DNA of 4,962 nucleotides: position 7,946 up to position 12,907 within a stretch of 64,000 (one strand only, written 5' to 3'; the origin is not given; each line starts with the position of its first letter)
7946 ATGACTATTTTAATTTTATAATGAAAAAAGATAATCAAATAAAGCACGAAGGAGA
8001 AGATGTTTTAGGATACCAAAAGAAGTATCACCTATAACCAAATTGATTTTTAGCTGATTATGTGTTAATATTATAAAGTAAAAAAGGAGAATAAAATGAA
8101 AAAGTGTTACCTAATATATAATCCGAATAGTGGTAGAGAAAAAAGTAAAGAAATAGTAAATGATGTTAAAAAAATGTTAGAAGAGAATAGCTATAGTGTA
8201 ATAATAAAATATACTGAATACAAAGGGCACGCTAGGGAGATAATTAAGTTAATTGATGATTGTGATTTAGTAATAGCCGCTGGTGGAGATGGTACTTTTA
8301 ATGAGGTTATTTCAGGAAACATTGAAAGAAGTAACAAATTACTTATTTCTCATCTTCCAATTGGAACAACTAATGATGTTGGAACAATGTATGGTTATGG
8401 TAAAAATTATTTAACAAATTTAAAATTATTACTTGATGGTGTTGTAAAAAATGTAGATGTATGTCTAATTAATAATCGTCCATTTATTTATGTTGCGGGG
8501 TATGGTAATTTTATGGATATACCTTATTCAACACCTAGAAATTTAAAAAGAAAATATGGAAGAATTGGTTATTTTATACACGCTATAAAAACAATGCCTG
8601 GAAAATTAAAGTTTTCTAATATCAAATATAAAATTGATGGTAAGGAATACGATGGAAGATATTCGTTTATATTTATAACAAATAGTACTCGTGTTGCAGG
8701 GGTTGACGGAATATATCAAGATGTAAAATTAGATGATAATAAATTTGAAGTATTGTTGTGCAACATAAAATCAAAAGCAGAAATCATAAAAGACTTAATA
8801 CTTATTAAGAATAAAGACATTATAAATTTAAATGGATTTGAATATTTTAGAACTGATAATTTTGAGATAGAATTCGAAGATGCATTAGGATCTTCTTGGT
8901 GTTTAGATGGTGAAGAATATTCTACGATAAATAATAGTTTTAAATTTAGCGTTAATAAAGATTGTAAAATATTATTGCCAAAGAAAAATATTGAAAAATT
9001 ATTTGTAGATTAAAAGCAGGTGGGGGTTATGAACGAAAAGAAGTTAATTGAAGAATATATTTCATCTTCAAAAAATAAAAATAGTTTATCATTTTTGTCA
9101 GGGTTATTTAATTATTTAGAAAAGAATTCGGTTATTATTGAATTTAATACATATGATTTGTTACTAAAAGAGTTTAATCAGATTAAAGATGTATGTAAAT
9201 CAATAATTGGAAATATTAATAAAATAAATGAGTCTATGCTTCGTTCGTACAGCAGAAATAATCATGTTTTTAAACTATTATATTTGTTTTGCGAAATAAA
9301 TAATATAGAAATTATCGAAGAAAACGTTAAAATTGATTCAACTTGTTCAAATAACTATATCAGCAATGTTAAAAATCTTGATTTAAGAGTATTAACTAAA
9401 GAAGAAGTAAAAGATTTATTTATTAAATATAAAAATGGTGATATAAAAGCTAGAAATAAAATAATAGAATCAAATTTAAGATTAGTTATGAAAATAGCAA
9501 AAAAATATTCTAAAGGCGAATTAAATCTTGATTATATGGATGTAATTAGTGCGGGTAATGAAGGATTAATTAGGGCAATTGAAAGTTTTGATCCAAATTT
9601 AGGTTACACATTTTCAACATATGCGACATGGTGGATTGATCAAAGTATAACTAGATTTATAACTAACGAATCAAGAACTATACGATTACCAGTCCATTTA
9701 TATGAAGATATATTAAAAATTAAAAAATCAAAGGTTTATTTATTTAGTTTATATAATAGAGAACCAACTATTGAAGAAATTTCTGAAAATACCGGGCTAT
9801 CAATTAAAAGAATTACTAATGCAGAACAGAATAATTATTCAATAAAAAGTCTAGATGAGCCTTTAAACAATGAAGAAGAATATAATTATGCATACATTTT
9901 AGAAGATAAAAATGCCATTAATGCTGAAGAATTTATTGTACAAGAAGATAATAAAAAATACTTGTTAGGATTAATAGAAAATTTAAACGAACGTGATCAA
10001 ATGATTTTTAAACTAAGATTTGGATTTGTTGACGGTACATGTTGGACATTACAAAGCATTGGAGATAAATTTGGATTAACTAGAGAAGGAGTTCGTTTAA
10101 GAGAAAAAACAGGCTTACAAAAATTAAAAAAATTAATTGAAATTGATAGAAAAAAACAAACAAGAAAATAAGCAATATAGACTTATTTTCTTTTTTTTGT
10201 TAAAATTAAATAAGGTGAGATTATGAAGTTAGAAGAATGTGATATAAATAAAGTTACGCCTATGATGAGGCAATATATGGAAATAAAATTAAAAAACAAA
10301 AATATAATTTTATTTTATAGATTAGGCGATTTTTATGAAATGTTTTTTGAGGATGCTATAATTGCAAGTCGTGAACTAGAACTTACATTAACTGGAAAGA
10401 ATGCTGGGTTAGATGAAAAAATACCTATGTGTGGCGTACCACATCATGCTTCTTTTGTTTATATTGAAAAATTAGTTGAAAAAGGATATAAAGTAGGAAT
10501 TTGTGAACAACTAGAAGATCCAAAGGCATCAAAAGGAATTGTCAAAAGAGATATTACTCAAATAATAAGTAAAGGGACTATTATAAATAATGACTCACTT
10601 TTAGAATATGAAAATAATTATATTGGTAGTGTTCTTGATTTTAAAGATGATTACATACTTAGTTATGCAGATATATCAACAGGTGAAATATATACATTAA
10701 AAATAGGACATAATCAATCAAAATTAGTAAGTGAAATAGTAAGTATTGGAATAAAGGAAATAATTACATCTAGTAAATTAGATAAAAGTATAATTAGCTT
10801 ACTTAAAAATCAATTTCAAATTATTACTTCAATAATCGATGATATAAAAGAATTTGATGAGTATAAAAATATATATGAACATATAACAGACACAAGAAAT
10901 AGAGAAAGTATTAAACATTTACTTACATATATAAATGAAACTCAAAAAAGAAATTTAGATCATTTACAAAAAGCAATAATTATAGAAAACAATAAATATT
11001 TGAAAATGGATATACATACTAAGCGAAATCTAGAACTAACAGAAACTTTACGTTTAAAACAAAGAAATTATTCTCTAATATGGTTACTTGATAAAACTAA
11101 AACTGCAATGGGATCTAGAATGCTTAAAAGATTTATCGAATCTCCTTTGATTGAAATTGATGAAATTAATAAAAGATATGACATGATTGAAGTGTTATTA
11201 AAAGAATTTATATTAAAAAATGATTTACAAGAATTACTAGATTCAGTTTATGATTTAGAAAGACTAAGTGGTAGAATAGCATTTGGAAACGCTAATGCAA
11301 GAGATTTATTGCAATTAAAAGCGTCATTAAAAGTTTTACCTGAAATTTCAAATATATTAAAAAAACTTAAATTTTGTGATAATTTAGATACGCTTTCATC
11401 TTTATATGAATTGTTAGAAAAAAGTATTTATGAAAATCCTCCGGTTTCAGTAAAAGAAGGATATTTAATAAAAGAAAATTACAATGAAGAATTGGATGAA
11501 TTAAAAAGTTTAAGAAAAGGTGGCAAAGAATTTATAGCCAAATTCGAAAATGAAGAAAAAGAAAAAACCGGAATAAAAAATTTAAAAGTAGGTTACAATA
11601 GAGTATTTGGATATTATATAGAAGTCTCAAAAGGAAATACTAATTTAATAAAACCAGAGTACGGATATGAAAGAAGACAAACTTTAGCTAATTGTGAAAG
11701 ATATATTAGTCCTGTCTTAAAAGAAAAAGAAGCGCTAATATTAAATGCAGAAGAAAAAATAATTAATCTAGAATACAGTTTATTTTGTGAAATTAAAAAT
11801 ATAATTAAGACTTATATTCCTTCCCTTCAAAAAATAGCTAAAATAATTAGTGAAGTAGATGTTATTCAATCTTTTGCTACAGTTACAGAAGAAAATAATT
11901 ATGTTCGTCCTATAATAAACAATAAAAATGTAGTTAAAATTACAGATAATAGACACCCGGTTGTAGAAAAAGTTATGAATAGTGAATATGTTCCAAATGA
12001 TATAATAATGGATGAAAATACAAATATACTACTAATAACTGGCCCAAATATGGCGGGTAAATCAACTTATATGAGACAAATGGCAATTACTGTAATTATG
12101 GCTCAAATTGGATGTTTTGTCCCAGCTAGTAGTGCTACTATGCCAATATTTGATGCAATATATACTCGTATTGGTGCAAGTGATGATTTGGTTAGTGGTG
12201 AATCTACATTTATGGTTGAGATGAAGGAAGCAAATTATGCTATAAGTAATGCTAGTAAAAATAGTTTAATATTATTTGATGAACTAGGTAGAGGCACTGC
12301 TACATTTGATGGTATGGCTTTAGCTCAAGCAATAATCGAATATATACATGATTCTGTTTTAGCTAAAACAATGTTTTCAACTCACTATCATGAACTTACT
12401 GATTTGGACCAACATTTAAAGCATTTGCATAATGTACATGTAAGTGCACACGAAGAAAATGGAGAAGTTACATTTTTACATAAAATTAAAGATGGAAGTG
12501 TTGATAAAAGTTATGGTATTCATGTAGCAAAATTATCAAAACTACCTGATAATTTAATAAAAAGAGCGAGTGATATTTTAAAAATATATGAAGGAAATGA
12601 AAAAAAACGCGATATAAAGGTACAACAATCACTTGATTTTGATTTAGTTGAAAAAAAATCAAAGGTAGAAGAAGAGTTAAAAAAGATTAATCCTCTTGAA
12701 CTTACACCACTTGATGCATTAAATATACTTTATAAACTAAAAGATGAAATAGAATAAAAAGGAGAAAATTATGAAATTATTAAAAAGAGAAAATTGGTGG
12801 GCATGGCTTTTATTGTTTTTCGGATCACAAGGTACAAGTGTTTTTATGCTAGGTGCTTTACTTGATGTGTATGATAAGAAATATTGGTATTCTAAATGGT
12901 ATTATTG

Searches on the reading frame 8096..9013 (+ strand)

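Call 36: search_protein_families(library=ncbifam, proteins=[window:8096-9013:+], max_evalue=1e-10)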
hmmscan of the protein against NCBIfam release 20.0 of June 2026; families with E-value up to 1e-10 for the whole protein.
window:8096-9013:+ (305 aa): 10 families
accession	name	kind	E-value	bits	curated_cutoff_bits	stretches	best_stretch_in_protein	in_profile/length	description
NF009874.0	PRK13337.1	equivalog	2.2e-46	158.2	385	1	1-301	2-300/305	diacylglycerol kinase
NF009603.0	PRK13055.1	subfamily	8.7e-45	153.1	342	1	1-274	2-280/335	diacylglycerol kinase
TIGR00147.1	TIGR00147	subfamily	7.9e-43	146.5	118.65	1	1-295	1-295/296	YegS/Rv2252/BmrU family lipid kinase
NF009605.0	PRK13059.1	equivalog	7.4e-38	130.2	313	1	1-278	1-276/295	putative lipid kinase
NF009604.0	PRK13057.1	equivalog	1.2e-28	99.9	274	1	5-295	12-295/302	lipid kinase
NF009602.0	PRK13054.1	equivalog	2.3e-27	95.9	284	1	13-296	12-294/301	lipid kinase YegS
NF002033.0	PRK00861.1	subfamily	1.4e-22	79.8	293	1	2-278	12-289/328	putative lipid kinase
TIGR03702.1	lip_kinase_YegS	equivalog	1.3e-20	73.6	387.45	1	13-295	8-289/295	lipid kinase YegS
NF009025.0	PRK12361.1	equivalog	2.2e-17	62.5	505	1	2-185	242-427/546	hypothetical protein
NF040993.1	MamU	equivalog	3.5e-11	43.1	400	1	15-199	17-201/296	lipid kinase MamU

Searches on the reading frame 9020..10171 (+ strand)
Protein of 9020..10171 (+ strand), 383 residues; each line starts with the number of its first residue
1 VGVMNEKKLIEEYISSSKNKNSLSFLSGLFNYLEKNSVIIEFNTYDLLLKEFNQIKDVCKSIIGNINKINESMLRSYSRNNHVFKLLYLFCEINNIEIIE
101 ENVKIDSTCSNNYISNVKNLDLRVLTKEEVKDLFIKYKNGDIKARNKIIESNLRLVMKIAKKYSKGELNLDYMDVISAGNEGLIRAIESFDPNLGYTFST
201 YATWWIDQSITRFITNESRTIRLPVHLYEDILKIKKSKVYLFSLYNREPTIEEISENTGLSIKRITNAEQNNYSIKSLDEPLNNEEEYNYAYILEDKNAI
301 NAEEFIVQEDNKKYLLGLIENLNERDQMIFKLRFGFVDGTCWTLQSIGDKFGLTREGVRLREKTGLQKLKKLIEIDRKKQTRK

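Call 36: search_protein_families(library=ncbifam, proteins=[window:9020-10171:+], max_evalue=1e-10)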
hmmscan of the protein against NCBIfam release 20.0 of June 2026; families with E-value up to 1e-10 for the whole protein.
window:9020-10171:+ (383 aa): 40 families (the best 25 are shown)
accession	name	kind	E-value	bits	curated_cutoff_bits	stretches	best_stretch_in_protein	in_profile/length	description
TIGR02394.1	rpoS_proteo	equivalog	1.7e-66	224.7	378.7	1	109-376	14-277/285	RNA polymerase sigma factor RpoS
TIGR02997.1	Sig70-cyanoRpoD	subfamily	4.3e-65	219.9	384.5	1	123-370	55-298/298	RNA polymerase sigma factor, RpoD/SigA family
TIGR02393.1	RpoD_Cterm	equivalog_domain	1.2e-63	214.9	354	1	144-372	1-227/238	RNA polymerase sigma factor RpoD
NF005920.0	PRK07921.1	subfamily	5.2e-62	209.7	464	1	123-372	71-317/328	RNA polymerase sigma factor SigB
NF004207.0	PRK05657.1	equivalog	1.3e-61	208.8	394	1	113-374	61-318/329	RNA polymerase sigma factor RpoS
NF004208.0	PRK05658.1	equivalog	1.7e-59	202.4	555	1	49-371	296-618/631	RNA polymerase sigma factor RpoD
NF006666.0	PRK09210.1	equivalog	8.1e-59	199.8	572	1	48-371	48-358/370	RNA polymerase sigma factor RpoD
NF005643.0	PRK07406.1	equivalog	2.4e-57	194.8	500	1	131-371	145-385/397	RNA polymerase sigma factor RpoD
NF041931.2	MzaA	equivalog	4.5e-57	194.4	800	1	135-371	467-703/726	MZA anti-phage system associated sigma-70 family RNA polymerase sigma factor MzaA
NF005642.0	PRK07405.1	subfamily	3.3e-54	184.2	524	1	129-371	69-307/318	RNA polymerase sigma factor SigD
NF005785.0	PRK07598.1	equivalog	2e-53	181.7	554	1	137-371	170-400/415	RNA polymerase sigma factor SigC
NF004560.0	PRK05901.1-1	equivalog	4.4e-52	177.8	711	1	124-370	260-503/516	RNA polymerase sigma factor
NF004561.0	PRK05901.1-3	equivalog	7.4e-52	177.2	582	1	125-370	282-524/537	RNA polymerase sigma factor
NF004615.0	PRK05949.1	subfamily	3.7e-51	174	530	1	132-371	81-316/327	RNA polymerase sigma factor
NF004564.0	PRK05901.2-2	equivalog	2.2e-47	161.9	617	1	144-372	249-482/500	RNA polymerase sigma factor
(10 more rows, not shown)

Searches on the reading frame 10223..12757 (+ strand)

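Call 36: search_protein_families(library=ncbifam, proteins=[window:10223-12757:+], max_evalue=1e-10)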
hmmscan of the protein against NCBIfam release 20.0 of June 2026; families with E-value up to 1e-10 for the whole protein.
window:10223-12757:+ (844 aa): 4 families
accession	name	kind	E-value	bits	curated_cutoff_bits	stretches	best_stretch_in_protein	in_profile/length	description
TIGR01070.1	mutS1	equivalog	0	1041.6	641.7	1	12-840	2-839/840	DNA mismatch repair protein MutS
NF003810.1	PRK05399.1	equivalog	6.8e-294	977.5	480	1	12-788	2-791/793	DNA mismatch repair protein MutS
NF052383.1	ATPase_KamC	equivalog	1.8e-58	198.6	300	1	291-734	11-438/508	lysine 5,6-aminomutase reactivase ATPase KamC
TIGR01069.2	mutS2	equivalog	7.6e-54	183.3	400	1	516-825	245-549/790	endonuclease MutS2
